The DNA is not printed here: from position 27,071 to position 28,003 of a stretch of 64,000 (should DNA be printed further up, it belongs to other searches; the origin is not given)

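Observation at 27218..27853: In-frame fusion of ribosomal proteins S6 and S18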

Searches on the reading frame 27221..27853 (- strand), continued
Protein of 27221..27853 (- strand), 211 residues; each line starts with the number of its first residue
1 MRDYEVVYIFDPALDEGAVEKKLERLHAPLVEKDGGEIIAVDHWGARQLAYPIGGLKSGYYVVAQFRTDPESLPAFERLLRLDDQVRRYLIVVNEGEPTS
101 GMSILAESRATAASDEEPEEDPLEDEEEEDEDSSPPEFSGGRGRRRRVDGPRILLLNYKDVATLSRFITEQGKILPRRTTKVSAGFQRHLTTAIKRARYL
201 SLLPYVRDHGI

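Call 34: predict_structure(alignment_id=A1)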
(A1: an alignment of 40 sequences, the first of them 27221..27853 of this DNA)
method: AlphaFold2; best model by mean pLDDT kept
length: 211 residues; sequences in the alignment: 40
mean_pLDDT: 58.7   pTM: 0.53
mean pLDDT of the five models: 58.7, 57.5, 57.5, 56.7, 55.8
residues with pLDDT >= 90: 21; 70-90: 67; 50-70: 13; < 50: 110
segments of 3 or more residues with pLDDT < 50: 96-117, 124-173, 175-211
pLDDT, mean of each block of 10 residues (from residue 1): 83 90 92 81 75 75 85 88 86 52 29 42 43 32 36 39 41 46 46 44 31 24
secondary structure, 60 per line:
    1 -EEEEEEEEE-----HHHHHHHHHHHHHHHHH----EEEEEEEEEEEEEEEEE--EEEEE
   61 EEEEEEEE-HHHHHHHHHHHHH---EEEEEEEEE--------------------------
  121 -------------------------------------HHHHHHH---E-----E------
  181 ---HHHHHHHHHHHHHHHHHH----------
elements in order: E2-10 H16-32 E37-53 E56-68 H70-82 E86-94 H158-164 H184-201

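Call 46: find_homologous_proteins(query=A2, max_evalue=1e-20)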
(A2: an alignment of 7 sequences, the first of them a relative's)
Query A2 (7 sequences) (190 aa, profile of the alignment): 8000 proteins with E <= 1e-20 among 8000 candidates; the best 120 are listed.
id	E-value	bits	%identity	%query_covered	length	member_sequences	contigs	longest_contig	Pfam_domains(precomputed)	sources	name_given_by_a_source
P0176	5.4e-84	299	100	100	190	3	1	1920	PF01084.27,PF01250.23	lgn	-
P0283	9.1e-80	285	83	100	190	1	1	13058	PF01084.27,PF01250.23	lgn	-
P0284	3.2e-75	270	57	99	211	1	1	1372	PF01084.27,PF01250.23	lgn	-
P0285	5.9e-75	269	58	99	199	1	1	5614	PF01084.27,PF01250.23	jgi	jgi:small subunit ribosomal protein S6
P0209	7.4e-75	269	46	99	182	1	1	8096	PF01084.27,PF01250.23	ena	-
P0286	1.1e-74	269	-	-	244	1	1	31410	PF01084.27,PF01250.23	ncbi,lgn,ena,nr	ncbi:MAG: 30S ribosomal protein S18 [Gammaproteobacteria bacterium]|nr:30S ribosomal protein S18 [Ga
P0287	2.0e-74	268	46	99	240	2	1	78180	PF01084.27,PF01250.23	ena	-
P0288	2.1e-74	268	53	99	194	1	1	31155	PF01084.27,PF01250.23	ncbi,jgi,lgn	-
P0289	2.2e-74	268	47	99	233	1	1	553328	PF01084.27,PF01250.23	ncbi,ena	-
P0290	4.9e-74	266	54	99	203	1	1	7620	PF01084.27,PF01250.23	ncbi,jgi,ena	jgi:small subunit ribosomal protein S6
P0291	2.1e-73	264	47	99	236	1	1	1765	PF01084.27,PF01250.23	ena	-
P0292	3.1e-73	264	51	99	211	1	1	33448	PF01084.27,PF01250.23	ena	-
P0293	1.6e-72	261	47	99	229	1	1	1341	PF01084.27,PF01250.23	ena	-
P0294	4.2e-72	260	47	99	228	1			PF01084.27,PF01250.23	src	-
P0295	5.6e-72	260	50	99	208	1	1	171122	PF01084.27,PF01250.23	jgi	jgi:small subunit ribosomal protein S6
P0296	1.3e-71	258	52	99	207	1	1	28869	PF01084.27,PF01250.23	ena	-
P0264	1.6e-71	258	-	-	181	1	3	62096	PF01084.27,PF01250.23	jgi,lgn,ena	jgi:small subunit ribosomal protein S6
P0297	2.8e-71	257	50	99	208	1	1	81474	PF01084.27,PF01250.23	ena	-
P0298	4.0e-71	257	50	99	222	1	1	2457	PF01084.27,PF01250.23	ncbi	-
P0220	7.7e-71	256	39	99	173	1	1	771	PF01084.27,PF01250.23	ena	-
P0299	9.4e-71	256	49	97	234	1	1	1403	PF01084.27,PF01250.23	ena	-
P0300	1.5e-70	255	52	99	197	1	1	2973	PF01084.27,PF01250.23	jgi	jgi:small subunit ribosomal protein S6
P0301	2.7e-70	254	47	99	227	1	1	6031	PF01084.27,PF01250.23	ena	-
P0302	5.0e-66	240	48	99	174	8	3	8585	PF01084.27,PF01250.23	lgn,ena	-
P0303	3.3e-65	238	48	99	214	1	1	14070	PF01084.27,PF01250.23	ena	-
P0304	4.1e-64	234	-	-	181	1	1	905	PF01084.27,PF01250.23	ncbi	-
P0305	8.6e-64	233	45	99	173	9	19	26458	PF01084.27,PF01250.23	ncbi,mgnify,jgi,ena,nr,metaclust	ncbi:MAG: 30S ribosomal protein S6 [Legionellales bacterium]|mgnify:FL=1|jgi:small subunit ribosomal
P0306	1.2e-63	233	47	99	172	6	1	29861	PF01084.27,PF01250.23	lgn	-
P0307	1.8e-61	225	43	99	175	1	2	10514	PF01084.27,PF01250.23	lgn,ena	-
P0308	2.9e-61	225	52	95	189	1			PF01084.27,PF01250.23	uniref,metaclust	uniref:Small ribosomal subunit protein bS6m n=1 Tax=Glossina pallidipes TaxID=7398 RepID=A0A1A9Z0Z8_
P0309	7.5e-61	223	-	-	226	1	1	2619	PF01084.27,PF01250.23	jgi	-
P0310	6.9e-57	210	-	-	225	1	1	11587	PF01084.27,PF01250.23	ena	-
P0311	3.0e-56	208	-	-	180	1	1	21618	PF01084.27,PF01250.23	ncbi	-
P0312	1.2e-53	200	-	-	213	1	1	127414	PF01084.27,PF01250.23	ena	-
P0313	1.4e-53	200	48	83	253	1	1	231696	PF01084.27,PF01250.23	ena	-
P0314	3.9e-51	192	68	54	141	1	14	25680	PF01250.23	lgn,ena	-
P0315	4.4e-51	192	68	54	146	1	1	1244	PF01250.23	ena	-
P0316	4.5e-51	192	68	54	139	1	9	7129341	PF01250.23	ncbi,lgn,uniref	ncbi:30S ribosomal protein S6 [Endozoicomonas sp. ALD040]|uniref:30S ribosomal protein S6 n=1 Tax=un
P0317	4.6e-51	191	68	54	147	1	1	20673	PF01250.23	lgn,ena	-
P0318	5.3e-51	191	68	54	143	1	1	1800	PF01250.23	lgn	-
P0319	5.4e-51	191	68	54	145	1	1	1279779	PF01250.23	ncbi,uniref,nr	ncbi:30S ribosomal protein S6 [Endozoicomonas numazuensis]|uniref:Small ribosomal subunit protein bS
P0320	5.8e-51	191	70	54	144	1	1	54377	PF01250.23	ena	-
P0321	6.3e-51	191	68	54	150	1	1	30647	PF01250.23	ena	-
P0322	7.1e-51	191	67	54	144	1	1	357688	PF01250.23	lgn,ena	-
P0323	7.3e-51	191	68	54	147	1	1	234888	PF01250.23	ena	-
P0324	9.2e-51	190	71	56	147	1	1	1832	PF01250.23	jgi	jgi:small subunit ribosomal protein S6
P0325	9.6e-51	190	67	54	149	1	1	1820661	PF01250.23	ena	-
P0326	1.0e-50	190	68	54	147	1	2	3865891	PF01250.23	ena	-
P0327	1.1e-50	190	68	54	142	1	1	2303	PF01250.23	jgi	jgi:small subunit ribosomal protein S6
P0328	1.1e-50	190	68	54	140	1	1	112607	PF01250.23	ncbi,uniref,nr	ncbi:30S ribosomal protein S6 [Endozoicomonas arenosclerae]|uniref:30S ribosomal protein S6 n=1 Tax=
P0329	1.2e-50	190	67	54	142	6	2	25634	PF01250.23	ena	-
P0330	1.3e-50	190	70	56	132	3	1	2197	PF01250.23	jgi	jgi:small subunit ribosomal protein S6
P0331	1.3e-50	190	69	54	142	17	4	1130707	PF01250.23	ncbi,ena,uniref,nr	ncbi:30S ribosomal protein S6 [Endozoicomonas atrinae]|uniref:30S ribosomal protein S6 n=1 Tax=Endoz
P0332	1.3e-50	190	68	57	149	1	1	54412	PF01250.23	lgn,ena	-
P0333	1.3e-50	190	68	54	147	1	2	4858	PF01250.23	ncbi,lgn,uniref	ncbi:MAG: 30S ribosomal protein S6 [Endozoicomonas sp.]|uniref:30S ribosomal protein S6 n=1 Tax=Endo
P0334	1.3e-50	190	69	59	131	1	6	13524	PF01250.23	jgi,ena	jgi:small subunit ribosomal protein S6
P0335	1.3e-50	190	67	57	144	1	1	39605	PF01250.23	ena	-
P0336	1.4e-50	190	-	-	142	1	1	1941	PF01250.23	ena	-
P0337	1.5e-50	190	70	54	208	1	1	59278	PF01250.23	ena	-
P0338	1.6e-50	190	66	54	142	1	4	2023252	PF01250.23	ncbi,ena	-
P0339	1.6e-50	190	-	-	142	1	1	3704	PF01250.23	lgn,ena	-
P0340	1.7e-50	190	67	54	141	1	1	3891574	PF01250.23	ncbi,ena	-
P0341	1.8e-50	190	67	57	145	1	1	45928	PF01250.23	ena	-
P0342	1.8e-50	190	70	56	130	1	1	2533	PF01250.23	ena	-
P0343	1.9e-50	190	70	54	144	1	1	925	PF01250.23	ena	-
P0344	1.9e-50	190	68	54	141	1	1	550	PF01250.23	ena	-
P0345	1.9e-50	189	67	54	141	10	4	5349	PF01250.23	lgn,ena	-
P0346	2.0e-50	189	68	54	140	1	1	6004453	PF01250.23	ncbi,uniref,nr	ncbi:30S ribosomal protein S6 [Endozoicomonas sp. 4G]|uniref:30S ribosomal protein S6 n=1 Tax=Endozo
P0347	2.0e-50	189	67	59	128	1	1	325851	PF01250.23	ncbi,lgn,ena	ncbi:MAG: 30S ribosomal protein S6 [Pseudomonadota bacterium]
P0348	2.0e-50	189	65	57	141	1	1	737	PF01250.23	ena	-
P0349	2.1e-50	189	68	54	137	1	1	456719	PF01250.23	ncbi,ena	-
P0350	2.2e-50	189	67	57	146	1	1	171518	PF01250.23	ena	-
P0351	2.3e-50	189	69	56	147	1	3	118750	PF01250.23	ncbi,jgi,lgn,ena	-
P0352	2.3e-50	189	67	54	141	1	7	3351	PF01250.23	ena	-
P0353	2.4e-50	189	66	54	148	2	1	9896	PF01250.23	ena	-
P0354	2.4e-50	189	68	56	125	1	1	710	PF01250.23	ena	-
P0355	2.4e-50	189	67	54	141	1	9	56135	PF01250.23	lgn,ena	-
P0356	2.4e-50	189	70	56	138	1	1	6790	PF01250.23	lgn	-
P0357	2.5e-50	189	70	54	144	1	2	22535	PF01250.23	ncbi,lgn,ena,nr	ncbi:MAG TPA: 30S ribosomal protein S6 [Thiotrichales bacterium]|nr:30S ribosomal protein S6 [Thiotr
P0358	2.5e-50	189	64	63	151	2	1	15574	PF01250.23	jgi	jgi:small subunit ribosomal protein S6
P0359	2.6e-50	189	70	54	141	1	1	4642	PF01250.23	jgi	jgi:small subunit ribosomal protein S6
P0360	2.6e-50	189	69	56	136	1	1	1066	PF01250.23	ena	-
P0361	2.8e-50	189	70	56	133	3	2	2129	PF01250.23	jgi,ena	jgi:small subunit ribosomal protein S6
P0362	2.9e-50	189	67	54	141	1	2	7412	PF01250.23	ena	-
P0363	3.0e-50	189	72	56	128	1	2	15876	PF01250.23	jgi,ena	-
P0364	3.0e-50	189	73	56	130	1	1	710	PF01250.23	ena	-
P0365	3.1e-50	189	72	56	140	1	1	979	PF01250.23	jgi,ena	-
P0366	3.2e-50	189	70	54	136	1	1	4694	PF01250.23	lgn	-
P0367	3.2e-50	189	72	56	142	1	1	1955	PF01250.23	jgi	-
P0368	3.3e-50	189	68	56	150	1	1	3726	PF01250.23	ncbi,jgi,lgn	-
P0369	3.3e-50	189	69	56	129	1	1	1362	PF01250.23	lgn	-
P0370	3.4e-50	189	69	56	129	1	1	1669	PF01250.23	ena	-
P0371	3.5e-50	189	72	56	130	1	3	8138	PF01250.23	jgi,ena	-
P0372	3.5e-50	189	68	56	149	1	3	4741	PF01250.23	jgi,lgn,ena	-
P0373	3.7e-50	189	71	56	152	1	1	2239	PF01250.23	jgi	jgi:small subunit ribosomal protein S6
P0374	3.8e-50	188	72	56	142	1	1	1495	PF01250.23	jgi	jgi:small subunit ribosomal protein S6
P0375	3.9e-50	188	73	56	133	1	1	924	PF01250.23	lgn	-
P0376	4.0e-50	188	-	-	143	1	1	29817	PF01250.23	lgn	-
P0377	4.0e-50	188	71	56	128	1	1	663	PF01250.23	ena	-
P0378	4.0e-50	188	69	54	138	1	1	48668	PF01250.23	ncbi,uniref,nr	ncbi:30S ribosomal protein S6 [Sansalvadorimonas verongulae]|uniref:30S ribosomal protein S6 n=1 Tax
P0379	4.0e-50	188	65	59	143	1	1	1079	PF01250.23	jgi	-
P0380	4.1e-50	188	70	54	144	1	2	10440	PF01250.23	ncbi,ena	-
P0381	4.2e-50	188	68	57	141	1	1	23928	PF01250.23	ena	-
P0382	4.2e-50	188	69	56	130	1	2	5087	PF01250.23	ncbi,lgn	-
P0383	4.3e-50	188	69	56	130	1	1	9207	PF01250.23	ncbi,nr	ncbi:MAG: 30S ribosomal protein S6 [Nitrosomonadales bacterium]|nr:30S ribosomal protein S6 [Nitroso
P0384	4.3e-50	188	-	-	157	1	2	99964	PF01250.23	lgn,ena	-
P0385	4.4e-50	188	70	56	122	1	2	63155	PF01250.23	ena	-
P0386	4.4e-50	188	70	56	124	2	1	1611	PF01250.23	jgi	jgi:small subunit ribosomal protein S6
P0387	4.4e-50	188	67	54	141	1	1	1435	PF01250.23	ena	-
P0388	4.4e-50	188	70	54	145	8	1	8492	PF01250.23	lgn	-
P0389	4.5e-50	188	72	56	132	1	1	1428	PF01250.23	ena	-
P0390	4.5e-50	188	71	56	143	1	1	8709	PF01250.23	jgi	jgi:small subunit ribosomal protein S6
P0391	4.5e-50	188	68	56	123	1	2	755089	PF01250.23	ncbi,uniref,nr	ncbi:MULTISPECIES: 30S ribosomal protein S6 [Leeia]|uniref:Small ribosomal subunit protein bS6 n=1 T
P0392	4.8e-50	188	70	56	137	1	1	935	PF01250.23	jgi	-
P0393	4.8e-50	188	-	-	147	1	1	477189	PF01250.23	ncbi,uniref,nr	ncbi:30S ribosomal protein S6 [Endozoicomonas sp. OPT23]|uniref:30S ribosomal protein S6 n=1 Tax=End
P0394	4.9e-50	188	65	60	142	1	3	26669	PF01250.23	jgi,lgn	jgi:small subunit ribosomal protein S6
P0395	5.0e-50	188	64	60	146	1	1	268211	PF01250.23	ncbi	-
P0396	5.1e-50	188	71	56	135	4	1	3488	PF01250.23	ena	-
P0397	5.1e-50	188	72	56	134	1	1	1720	PF01250.23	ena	-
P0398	5.2e-50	188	62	60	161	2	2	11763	PF01250.23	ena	-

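Call 47: find_homologous_proteins(query=A3, max_evalue=1e-20)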
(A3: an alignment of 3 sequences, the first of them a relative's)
Query A3 (3 sequences) (204 aa, profile of the alignment): 52 proteins with E <= 1e-20 among 5132 candidates.
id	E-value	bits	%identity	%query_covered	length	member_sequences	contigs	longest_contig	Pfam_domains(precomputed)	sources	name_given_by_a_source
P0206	7.3e-106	370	100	100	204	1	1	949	PF01084.27,PF01250.23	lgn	-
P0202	1.3e-104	366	43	99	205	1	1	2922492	PF01084.27,PF01250.23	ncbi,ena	-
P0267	8.8e-96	337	42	99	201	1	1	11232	PF01084.27,PF01250.23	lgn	-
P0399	8.5e-91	321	79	100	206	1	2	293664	PF01084.27,PF01250.23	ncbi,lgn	-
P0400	1.6e-70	255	47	99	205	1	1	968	PF01084.27,PF01250.23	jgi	jgi:small subunit ribosomal protein S6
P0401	4.2e-69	250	45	94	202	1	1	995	PF01084.27,PF01250.23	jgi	-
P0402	2.3e-67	245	47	96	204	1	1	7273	PF01084.27,PF01250.23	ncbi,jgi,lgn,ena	-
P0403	5.1e-67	244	41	95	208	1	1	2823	PF01084.27,PF01250.23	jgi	-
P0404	1.9e-66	242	48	96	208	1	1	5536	PF01084.27,PF01250.23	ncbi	-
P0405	2.3e-63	232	45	95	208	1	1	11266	PF09048.18,PF01084.27,PF01250.23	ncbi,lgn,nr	ncbi:MAG: 30S ribosomal protein S6 [Bdellovibrionales bacterium]|nr:30S ribosomal protein S6 [Bdello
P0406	2.3e-62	228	55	98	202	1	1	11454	PF01084.27,PF01250.23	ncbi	ncbi:MAG: 30S ribosomal protein S6 [Pseudomonadota bacterium]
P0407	8.8e-62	226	52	98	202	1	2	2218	PF01084.27,PF01250.23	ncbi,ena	-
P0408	9.1e-61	223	46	95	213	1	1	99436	PF01084.27,PF01250.23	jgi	jgi:small subunit ribosomal protein S6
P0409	1.8e-60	222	42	96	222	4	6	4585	PF01084.27,PF01250.23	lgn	-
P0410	3.0e-60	221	45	98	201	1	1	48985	PF01084.27,PF01250.23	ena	-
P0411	4.1e-60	221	42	96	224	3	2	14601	PF01084.27,PF01250.23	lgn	-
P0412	2.3e-59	219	43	96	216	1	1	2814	PF01084.27,PF01250.23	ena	-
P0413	3.2e-59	218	41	96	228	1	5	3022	PF01084.27,PF01250.23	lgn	-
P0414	3.4e-59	218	46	96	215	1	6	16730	PF01084.27,PF01250.23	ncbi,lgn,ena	-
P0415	3.7e-59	218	43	96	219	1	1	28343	PF01084.27,PF01250.23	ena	-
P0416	4.5e-59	218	52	96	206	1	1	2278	PF01084.27,PF01250.23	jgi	jgi:small subunit ribosomal protein S6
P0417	4.9e-59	217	44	96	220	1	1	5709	PF01084.27,PF01250.23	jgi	jgi:ribosomal protein S18/ribosomal protein S6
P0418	6.3e-59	217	45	96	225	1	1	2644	PF01084.27,PF01250.23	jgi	jgi:ribosomal protein S18/ribosomal protein S6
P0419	9.4e-59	217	42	96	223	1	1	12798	PF01084.27,PF01250.23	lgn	-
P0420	9.4e-59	217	43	96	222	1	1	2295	PF01084.27,PF01250.23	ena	-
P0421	1.1e-58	216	44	96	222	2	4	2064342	PF01084.27,PF01250.23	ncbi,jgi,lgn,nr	ncbi:MAG: 30S ribosomal protein S18 [Proteobacteria bacterium]|jgi:small subunit ribosomal protein S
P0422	5.4e-58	214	40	100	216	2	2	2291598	PF01084.27,PF01250.23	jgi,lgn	jgi:ribosomal protein S6/ribosomal protein S18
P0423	1.2e-57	213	42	100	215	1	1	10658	PF01084.27,PF01250.23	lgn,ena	-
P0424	1.7e-57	212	42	100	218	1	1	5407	PF01084.27,PF01250.23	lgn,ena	-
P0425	1.8e-57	212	41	96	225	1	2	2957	PF01084.27,PF01250.23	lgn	-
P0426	1.9e-56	209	46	95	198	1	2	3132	PF01084.27,PF01250.23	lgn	-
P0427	5.9e-56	207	40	100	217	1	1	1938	PF01084.27,PF01250.23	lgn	-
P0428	3.9e-55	205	42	98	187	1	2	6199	PF01084.27,PF01250.23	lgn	-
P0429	1.8e-54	203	41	95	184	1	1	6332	PF01084.27,PF01250.23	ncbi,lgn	-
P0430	2.3e-54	202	43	96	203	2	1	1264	PF01084.27,PF01250.23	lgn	-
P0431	1.4e-50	190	39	95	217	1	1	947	PF01084.27,PF01250.23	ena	-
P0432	1.5e-49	186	38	95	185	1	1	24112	PF01084.27,PF01250.23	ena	-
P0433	1.4e-40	157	49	52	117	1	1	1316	PF01250.23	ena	-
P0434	4.3e-39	152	56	56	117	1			PF01250.23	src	-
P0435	2.2e-31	127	33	93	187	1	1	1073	PF01084.27,PF01250.23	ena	-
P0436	3.3e-30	123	29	94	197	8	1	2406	PF01084.27,PF01250.23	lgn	-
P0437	4.2e-30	123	32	95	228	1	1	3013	PF01084.27,PF01250.23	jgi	jgi:small subunit ribosomal protein S18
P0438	4.9e-30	123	30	94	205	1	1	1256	PF01084.27,PF01250.23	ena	-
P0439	3.3e-25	107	41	55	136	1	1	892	PF01250.23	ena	-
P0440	4.9e-25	106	48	45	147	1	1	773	PF01250.23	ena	-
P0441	2.2e-23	101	34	37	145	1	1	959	PF01084.27,PF01250.23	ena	-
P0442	3.2e-22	97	45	45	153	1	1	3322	PF01250.23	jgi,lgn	jgi:small subunit ribosomal protein S6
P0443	3.7e-22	97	41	45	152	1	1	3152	PF01250.23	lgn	-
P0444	1.1e-21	95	42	45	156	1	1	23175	PF01250.23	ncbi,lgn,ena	-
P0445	1.5e-21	95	43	45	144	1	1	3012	PF01250.23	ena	-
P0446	1.5e-21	95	40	45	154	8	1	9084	PF01250.23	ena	-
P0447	7.1e-21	93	41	45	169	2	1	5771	PF01250.23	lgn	-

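Call 54: search_solved_structures(query=window:27221-27853:-, max_evalue=0.001, show_alignments=2)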
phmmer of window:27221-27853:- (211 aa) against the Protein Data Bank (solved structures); distinct sequences matched with E-value up to 0.001: 132 (the best 60 are shown).
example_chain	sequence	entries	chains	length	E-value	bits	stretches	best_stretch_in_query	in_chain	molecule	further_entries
5nd8_r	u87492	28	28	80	5e-17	65.6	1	140-208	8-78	30S ribosomal protein S18 | Small ribosomal subunit protein bS18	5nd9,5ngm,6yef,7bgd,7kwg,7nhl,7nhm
5li0_r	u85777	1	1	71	1.7e-16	63.9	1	152-208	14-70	30S ribosomal protein S18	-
3j9w_AR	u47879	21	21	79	3.8e-16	62.8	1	140-207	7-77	30S ribosomal protein bS18 | 30S ribosomal protein S18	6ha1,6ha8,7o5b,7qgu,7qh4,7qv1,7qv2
5t7v_S9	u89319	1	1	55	4.7e-16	62.5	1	156-208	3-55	30S ribosomal protein S18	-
9hig_R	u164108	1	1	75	4.7e-16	62.5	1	150-208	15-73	Small ribosomal subunit protein bS18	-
3r3t_A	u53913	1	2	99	5e-16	62.4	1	1-95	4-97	30S ribosomal protein S6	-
5tcu_S9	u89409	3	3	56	6.4e-16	62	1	155-207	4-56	30S ribosomal protein S18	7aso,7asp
6fxc_Ar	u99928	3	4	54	9.7e-16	61.4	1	156-207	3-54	30S ribosomal protein S18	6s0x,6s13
4v65_AK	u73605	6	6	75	1.1e-15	61.2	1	151-209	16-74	30S ribosomal protein S18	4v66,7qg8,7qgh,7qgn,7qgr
10fz_R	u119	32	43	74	1.6e-15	60.7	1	151-209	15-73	Small ribosomal subunit protein bS18 | 30S ribosomal protein S18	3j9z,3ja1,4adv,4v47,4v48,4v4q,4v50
4v4v_AR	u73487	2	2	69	1.6e-15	60.7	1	153-209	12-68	30S ribosomal subunit protein S18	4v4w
11bq_R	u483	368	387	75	1.7e-15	60.7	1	150-209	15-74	Small ribosomal subunit protein bS18 | 30S ribosomal protein S18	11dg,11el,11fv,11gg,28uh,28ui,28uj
9h90_r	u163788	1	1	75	1.8e-15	60.6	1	150-209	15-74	30S ribosomal protein S18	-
7acj_w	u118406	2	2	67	1.8e-15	60.5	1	154-209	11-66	30S ribosomal protein S18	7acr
6c4i_r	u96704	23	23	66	1.9e-15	60.5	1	154-209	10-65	30S ribosomal protein S18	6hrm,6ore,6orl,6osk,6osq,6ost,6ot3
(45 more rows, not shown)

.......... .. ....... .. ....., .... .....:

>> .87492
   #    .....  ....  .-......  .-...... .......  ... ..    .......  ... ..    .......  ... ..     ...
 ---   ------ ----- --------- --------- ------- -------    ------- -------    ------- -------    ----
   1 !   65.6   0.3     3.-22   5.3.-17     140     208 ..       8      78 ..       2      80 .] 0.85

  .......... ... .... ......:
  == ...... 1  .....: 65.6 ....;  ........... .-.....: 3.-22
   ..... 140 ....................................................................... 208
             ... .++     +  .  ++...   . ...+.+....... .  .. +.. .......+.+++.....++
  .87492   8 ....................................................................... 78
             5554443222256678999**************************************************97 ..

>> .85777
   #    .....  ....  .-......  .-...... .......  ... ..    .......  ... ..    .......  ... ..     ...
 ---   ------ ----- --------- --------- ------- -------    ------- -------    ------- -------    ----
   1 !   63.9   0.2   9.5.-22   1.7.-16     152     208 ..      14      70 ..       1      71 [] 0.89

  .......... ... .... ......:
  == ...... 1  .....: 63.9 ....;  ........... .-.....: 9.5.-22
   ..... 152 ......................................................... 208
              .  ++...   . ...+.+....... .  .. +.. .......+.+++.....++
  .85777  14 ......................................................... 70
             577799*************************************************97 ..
